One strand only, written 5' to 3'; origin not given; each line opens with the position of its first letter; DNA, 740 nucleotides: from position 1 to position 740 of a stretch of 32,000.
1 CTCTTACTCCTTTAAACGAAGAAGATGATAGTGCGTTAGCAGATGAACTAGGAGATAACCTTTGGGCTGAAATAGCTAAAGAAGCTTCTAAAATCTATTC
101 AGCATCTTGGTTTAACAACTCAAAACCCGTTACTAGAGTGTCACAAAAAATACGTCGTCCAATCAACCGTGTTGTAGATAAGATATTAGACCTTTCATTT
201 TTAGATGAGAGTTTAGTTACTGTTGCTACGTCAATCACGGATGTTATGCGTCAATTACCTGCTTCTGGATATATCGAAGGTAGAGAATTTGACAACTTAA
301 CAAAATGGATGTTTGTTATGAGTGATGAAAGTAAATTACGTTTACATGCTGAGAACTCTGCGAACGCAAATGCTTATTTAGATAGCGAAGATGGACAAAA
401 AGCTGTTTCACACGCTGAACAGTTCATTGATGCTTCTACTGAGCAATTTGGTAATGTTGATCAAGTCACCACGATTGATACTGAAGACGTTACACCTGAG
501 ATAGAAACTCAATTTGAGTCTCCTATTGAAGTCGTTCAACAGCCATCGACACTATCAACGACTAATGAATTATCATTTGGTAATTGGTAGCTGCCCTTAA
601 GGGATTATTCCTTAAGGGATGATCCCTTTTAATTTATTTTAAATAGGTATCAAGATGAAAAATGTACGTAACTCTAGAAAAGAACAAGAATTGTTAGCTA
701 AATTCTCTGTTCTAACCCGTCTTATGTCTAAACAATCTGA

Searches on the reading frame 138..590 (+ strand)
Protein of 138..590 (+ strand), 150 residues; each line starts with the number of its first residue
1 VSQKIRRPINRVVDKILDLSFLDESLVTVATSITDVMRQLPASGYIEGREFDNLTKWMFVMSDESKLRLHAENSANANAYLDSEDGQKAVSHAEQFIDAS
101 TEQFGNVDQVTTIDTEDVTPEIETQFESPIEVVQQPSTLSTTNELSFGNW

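Call 6: search_protein_families(library=pfam, proteins=[window:138-590:+], max_evalue=0.01)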
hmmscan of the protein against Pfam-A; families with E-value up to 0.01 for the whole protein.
window:138-590:+ (150 aa): 1 family
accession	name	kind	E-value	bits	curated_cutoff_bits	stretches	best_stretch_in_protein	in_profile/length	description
PF11348.13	DUF3150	-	3.4e-09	36.9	24.9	1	2-63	196-257/257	Protein of unknown function (DUF3150)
